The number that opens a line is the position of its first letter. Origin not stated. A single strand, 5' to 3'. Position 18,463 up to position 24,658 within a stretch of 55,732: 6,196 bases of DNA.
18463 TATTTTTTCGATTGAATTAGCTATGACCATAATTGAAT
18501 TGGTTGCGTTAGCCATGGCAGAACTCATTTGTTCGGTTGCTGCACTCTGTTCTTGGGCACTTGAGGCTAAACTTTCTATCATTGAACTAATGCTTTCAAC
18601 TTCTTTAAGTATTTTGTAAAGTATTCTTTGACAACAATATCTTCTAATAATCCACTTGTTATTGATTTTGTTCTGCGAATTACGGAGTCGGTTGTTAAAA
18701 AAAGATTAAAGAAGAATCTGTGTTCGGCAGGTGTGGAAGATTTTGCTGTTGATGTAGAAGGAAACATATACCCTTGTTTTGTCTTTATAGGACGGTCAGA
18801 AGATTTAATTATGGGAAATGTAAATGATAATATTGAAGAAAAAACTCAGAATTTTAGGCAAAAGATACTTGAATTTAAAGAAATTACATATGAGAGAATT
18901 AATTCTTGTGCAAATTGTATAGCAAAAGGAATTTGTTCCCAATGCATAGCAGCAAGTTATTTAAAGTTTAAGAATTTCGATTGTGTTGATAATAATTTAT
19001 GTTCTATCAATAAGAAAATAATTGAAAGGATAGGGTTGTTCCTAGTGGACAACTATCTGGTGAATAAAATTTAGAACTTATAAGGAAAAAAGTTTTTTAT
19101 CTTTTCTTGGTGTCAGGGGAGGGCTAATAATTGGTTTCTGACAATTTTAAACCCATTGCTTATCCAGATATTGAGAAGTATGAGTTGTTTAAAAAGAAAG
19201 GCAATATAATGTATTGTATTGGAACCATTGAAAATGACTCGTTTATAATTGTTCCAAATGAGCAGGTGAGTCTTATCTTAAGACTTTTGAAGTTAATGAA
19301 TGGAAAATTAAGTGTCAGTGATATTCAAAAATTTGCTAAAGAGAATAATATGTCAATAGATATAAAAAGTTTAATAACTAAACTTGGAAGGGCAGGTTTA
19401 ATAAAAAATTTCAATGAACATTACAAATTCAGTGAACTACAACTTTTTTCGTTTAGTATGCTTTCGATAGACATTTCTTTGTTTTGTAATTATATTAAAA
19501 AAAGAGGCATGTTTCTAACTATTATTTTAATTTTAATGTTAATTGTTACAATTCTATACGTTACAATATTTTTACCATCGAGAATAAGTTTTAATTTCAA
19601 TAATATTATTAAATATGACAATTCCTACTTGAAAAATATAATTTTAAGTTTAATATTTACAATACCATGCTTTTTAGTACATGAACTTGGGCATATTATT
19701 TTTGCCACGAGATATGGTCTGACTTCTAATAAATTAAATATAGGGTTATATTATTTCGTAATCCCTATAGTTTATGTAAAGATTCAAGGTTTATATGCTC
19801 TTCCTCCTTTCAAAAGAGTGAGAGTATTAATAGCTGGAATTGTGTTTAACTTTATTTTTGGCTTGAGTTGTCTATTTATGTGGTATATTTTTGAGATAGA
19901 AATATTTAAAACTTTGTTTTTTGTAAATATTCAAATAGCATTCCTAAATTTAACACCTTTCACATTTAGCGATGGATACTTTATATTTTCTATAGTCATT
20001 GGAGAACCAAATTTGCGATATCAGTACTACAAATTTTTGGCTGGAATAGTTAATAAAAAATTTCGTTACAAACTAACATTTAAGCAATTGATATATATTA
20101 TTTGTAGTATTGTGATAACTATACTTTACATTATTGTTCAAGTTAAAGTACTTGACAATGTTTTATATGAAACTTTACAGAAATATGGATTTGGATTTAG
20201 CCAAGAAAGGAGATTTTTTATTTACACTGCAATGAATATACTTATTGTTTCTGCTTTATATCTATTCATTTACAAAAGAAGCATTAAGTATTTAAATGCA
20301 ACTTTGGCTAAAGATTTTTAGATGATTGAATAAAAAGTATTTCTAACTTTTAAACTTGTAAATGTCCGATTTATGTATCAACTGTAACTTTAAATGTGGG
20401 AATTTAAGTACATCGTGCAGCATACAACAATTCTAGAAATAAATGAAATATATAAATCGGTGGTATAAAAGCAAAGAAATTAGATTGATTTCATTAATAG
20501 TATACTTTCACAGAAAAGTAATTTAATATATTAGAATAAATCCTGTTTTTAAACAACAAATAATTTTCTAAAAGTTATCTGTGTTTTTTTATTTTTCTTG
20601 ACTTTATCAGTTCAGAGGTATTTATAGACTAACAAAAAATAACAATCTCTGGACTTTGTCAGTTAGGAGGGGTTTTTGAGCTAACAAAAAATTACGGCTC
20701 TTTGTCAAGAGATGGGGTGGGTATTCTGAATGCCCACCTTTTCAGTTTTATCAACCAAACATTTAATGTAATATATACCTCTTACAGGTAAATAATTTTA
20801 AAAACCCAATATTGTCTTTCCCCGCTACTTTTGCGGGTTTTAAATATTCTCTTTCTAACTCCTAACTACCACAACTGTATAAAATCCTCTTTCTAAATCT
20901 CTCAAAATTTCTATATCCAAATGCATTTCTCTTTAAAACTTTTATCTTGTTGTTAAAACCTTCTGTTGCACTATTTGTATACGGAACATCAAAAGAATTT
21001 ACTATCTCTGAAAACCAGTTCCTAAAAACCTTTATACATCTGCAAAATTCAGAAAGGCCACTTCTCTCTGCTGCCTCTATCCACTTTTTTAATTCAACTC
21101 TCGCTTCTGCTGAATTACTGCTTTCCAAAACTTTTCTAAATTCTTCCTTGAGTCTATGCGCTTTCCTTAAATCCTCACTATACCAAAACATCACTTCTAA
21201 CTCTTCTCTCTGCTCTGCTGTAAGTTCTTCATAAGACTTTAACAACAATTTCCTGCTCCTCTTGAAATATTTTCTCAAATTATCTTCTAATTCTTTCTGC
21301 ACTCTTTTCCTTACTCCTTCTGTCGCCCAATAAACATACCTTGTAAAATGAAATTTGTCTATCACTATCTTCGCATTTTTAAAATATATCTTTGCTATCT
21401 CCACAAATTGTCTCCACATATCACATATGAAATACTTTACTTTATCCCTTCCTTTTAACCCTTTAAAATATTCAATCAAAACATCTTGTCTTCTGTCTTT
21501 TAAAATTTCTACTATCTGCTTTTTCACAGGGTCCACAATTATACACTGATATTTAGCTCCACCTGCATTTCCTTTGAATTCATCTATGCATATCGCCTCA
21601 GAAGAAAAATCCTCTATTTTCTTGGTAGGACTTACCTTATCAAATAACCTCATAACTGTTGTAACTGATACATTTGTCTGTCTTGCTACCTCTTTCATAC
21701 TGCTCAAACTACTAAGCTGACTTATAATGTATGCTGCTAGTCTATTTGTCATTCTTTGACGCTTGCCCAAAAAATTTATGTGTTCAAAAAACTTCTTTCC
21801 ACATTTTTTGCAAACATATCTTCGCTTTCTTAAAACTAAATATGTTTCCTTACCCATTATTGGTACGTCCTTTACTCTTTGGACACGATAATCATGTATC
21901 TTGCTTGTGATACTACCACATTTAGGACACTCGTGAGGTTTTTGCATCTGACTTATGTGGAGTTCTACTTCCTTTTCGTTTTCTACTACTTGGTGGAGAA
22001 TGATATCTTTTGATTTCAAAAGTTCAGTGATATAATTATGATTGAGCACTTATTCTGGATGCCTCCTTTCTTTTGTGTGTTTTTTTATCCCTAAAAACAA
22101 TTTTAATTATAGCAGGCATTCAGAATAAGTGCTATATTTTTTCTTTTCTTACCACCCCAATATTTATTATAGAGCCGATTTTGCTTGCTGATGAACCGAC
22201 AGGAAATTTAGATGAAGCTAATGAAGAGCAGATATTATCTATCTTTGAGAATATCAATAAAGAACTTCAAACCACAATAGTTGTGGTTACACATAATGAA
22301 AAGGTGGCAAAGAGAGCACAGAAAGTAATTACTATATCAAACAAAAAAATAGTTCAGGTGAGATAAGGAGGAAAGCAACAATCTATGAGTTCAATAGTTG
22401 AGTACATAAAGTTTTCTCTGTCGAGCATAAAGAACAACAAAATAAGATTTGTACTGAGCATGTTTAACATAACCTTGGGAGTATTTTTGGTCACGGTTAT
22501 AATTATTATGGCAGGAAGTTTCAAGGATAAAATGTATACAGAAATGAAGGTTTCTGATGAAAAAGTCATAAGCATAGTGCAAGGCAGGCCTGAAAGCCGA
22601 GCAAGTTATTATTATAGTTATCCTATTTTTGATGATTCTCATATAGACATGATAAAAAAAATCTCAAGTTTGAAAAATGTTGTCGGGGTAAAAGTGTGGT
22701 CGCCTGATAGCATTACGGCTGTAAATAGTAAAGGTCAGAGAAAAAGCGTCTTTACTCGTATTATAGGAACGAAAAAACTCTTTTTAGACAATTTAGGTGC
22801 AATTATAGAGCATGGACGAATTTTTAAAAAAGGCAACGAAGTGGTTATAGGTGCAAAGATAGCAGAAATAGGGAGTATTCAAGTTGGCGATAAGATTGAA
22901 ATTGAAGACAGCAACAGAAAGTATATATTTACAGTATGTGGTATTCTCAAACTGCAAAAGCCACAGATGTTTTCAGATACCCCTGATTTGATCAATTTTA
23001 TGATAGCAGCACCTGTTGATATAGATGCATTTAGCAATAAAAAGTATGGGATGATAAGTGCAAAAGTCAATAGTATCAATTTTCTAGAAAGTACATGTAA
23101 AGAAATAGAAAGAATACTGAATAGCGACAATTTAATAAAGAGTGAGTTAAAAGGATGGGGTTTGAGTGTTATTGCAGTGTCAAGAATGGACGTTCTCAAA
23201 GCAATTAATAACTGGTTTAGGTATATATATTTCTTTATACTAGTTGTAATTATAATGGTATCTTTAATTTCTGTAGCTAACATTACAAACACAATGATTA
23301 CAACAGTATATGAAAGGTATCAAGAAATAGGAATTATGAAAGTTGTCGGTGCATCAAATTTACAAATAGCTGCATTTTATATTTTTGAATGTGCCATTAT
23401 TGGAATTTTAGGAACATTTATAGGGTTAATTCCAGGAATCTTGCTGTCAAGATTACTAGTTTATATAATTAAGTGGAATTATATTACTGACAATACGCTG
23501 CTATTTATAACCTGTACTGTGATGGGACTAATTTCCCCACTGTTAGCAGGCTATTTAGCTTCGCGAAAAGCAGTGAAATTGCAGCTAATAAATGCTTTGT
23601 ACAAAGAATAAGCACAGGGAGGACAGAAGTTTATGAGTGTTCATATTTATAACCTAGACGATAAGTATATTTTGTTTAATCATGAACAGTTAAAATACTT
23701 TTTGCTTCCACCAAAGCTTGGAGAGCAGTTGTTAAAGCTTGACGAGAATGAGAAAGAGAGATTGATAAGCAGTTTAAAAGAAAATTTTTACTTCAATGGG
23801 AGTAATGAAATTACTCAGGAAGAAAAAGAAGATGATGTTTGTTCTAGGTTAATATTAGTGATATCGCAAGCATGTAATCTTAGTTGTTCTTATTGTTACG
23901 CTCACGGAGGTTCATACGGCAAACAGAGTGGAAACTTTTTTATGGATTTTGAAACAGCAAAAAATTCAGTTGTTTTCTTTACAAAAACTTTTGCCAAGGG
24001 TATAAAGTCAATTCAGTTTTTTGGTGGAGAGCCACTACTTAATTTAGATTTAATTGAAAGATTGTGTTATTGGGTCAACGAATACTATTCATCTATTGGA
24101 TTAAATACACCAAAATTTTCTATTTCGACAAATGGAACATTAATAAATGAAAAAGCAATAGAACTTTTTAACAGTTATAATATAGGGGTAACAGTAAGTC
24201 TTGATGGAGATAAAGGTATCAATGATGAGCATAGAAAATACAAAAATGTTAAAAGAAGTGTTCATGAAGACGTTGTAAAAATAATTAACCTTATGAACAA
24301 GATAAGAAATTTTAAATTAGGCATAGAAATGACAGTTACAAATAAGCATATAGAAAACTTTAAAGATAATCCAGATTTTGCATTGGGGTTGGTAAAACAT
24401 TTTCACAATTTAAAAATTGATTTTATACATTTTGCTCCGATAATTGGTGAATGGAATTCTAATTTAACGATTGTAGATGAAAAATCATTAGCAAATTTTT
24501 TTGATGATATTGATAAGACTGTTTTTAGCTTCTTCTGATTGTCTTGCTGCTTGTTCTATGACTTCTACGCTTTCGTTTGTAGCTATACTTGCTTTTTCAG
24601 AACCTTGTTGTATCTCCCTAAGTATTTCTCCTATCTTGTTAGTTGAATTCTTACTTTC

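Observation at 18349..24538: A ~5.9-kb segment whose two ends split BOTH a chemoreceptor gene and a radical-SAM/SPASM gene in circularly permuted fashion, the footprint of Campbell-type integration of a small circular element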

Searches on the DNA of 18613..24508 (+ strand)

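Call 42: search_dna_similar(query=window:18613-24508:+, collection=plasmids, mode=near, max_rows=10)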
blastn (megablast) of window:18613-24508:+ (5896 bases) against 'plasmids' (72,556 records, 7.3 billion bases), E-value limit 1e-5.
No match.

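Call 43: search_dna_similar(query=window:18613-24508:+, collection=phages, mode=near, max_rows=10)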
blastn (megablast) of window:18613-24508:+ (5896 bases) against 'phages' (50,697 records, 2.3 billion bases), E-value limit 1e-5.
No match.
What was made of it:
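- On Integrative mobile element (prophage, ICE/IME, integrative plasmid): There is no plasmid or phage match (calls 42, 43).
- Tried and rejected: The plasmid or phage origin was rejected (calls 42, 43).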
